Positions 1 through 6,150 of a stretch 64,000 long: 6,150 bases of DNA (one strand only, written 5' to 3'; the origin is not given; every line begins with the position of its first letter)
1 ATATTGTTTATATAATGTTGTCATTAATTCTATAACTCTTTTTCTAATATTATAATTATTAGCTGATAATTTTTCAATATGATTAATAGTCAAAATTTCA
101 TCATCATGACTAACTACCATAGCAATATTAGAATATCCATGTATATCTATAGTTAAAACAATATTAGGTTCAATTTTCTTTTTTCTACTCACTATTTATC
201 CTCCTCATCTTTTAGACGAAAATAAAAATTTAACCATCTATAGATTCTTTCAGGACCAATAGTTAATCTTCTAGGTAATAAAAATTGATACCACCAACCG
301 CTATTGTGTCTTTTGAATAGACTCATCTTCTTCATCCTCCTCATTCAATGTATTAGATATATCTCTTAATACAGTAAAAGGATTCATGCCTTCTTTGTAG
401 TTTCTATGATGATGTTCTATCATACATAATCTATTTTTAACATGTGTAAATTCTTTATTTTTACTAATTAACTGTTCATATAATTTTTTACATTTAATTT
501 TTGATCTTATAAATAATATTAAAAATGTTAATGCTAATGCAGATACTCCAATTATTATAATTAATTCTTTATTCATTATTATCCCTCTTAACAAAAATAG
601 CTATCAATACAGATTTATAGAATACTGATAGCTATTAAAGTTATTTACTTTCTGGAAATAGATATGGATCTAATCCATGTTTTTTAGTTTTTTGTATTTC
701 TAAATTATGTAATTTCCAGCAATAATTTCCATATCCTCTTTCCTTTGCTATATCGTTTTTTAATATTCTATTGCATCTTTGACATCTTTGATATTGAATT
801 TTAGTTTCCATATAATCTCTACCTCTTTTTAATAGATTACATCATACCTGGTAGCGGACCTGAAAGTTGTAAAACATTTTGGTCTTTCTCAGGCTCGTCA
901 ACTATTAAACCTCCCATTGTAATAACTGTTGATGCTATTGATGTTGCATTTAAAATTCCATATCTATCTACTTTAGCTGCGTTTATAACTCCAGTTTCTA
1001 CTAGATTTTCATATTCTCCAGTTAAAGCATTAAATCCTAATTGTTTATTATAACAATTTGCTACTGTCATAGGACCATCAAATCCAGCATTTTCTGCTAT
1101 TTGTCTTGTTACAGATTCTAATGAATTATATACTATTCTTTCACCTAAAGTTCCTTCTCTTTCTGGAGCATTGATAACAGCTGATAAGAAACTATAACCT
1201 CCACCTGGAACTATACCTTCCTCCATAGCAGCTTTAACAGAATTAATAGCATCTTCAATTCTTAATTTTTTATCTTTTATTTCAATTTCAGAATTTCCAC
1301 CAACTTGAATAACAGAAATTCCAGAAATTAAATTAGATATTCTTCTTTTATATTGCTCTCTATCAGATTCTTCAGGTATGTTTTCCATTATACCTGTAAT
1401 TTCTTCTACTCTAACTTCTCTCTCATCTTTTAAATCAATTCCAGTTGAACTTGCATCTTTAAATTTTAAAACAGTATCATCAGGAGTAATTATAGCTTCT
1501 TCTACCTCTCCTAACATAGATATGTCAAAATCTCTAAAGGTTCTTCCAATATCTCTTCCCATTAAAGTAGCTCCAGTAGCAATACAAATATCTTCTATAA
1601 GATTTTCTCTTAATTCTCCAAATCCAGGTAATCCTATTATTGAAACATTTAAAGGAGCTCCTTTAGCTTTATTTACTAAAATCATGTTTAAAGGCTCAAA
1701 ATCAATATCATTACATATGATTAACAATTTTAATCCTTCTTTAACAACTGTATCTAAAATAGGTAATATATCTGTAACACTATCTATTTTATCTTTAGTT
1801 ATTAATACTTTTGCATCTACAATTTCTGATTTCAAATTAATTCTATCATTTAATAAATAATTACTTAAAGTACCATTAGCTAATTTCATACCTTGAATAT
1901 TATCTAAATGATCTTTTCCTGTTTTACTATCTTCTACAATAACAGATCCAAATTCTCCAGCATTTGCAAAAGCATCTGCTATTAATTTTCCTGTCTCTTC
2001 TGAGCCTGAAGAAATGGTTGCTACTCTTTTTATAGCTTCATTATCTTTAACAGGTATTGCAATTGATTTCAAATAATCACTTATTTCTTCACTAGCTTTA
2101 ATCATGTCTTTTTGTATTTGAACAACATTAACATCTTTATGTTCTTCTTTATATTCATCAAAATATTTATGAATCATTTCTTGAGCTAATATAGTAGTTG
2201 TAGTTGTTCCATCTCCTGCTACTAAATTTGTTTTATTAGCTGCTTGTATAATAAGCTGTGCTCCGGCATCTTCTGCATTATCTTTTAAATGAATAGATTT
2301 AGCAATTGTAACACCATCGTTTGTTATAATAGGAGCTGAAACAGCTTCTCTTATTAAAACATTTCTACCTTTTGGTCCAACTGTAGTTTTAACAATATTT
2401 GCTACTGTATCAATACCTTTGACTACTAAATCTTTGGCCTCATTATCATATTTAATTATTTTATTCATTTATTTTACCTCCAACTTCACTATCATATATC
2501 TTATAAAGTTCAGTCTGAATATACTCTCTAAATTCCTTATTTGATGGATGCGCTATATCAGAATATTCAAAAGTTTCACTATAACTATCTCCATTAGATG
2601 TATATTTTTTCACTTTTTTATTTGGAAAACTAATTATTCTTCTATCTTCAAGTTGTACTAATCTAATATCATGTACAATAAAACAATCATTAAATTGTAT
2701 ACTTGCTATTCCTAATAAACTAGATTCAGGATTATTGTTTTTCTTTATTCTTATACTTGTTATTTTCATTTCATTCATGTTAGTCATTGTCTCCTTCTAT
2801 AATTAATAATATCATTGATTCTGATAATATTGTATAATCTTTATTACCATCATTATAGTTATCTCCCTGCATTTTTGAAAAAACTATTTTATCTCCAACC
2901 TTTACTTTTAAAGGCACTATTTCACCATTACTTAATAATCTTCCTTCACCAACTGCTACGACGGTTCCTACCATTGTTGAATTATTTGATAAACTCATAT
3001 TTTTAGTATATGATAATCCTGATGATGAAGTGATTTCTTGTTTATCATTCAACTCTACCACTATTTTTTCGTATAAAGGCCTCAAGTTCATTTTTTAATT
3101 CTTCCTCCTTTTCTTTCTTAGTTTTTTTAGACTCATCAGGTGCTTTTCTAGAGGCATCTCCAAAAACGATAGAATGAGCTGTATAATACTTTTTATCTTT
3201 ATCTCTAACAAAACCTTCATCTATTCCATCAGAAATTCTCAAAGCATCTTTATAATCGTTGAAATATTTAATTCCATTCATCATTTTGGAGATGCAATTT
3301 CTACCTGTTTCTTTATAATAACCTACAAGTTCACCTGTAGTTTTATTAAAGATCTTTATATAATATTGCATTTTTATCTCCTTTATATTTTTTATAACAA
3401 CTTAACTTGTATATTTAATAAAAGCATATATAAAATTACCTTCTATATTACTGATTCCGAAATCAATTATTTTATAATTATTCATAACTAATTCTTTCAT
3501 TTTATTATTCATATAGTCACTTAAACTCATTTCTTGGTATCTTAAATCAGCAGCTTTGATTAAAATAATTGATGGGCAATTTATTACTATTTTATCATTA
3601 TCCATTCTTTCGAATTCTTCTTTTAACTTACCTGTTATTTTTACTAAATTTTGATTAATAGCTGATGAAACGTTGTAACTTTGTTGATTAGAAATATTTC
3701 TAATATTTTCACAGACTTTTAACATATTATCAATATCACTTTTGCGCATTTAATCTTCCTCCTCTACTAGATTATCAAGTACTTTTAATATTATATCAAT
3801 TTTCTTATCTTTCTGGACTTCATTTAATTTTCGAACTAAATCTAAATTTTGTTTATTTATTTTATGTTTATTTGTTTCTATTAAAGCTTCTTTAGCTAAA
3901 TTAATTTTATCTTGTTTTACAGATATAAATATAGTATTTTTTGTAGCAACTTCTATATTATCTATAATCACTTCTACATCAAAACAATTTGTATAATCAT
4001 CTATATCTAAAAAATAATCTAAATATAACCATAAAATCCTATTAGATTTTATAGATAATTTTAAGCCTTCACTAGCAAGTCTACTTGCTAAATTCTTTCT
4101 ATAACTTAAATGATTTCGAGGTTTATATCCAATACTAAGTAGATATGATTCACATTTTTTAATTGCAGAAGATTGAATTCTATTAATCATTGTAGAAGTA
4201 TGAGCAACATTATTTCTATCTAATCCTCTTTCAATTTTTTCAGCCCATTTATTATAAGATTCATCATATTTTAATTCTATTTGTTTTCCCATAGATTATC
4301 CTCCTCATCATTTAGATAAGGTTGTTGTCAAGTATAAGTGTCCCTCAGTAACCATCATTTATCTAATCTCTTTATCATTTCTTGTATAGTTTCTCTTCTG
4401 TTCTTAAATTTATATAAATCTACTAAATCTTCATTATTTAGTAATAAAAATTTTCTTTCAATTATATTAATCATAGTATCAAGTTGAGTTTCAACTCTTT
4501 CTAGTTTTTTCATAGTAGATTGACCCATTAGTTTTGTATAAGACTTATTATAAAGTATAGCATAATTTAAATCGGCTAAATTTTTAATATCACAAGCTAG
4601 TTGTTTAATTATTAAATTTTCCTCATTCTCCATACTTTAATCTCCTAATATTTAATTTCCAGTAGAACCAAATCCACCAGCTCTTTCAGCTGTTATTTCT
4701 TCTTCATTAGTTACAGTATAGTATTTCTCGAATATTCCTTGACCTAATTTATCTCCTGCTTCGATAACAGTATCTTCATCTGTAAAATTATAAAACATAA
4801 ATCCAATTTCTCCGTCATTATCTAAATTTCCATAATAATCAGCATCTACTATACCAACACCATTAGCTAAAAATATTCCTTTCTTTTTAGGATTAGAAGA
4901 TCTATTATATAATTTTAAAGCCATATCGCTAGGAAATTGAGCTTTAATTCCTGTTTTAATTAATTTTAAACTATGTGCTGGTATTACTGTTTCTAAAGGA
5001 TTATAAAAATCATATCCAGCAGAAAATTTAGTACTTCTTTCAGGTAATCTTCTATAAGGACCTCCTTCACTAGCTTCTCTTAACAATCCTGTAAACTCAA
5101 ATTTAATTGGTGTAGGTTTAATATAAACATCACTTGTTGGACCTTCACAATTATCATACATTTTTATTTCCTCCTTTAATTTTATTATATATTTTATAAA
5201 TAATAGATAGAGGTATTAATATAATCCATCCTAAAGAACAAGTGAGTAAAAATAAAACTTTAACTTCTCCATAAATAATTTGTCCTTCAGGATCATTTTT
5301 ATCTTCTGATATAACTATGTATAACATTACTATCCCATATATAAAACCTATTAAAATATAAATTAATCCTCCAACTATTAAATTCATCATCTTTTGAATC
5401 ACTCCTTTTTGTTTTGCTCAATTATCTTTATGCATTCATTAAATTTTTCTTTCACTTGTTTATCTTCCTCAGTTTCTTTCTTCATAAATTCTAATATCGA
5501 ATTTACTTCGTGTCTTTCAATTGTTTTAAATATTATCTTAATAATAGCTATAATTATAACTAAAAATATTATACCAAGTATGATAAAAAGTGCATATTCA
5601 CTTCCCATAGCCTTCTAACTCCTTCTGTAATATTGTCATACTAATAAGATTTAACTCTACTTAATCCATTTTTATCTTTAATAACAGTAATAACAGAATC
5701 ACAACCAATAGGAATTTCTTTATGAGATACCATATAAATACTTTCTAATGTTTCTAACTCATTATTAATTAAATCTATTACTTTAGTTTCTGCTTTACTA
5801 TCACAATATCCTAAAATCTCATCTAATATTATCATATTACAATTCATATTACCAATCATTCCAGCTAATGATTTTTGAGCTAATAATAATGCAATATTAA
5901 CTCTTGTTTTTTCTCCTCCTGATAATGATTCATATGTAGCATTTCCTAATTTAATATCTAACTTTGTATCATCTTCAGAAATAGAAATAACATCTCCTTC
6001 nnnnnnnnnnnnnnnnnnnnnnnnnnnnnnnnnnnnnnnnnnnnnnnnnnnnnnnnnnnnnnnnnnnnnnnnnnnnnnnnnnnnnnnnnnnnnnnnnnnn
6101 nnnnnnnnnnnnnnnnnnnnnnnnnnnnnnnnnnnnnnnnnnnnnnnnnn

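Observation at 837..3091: Phage-encoded GroES - SpoVG - GroEL cluster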

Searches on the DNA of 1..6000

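Call 71: search_rna_families(source=window, start=1, end=6000, threshold=evalue, max_evalue=0.1)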
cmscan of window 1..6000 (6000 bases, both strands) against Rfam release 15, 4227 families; matches with E-value up to 0.1: 0.
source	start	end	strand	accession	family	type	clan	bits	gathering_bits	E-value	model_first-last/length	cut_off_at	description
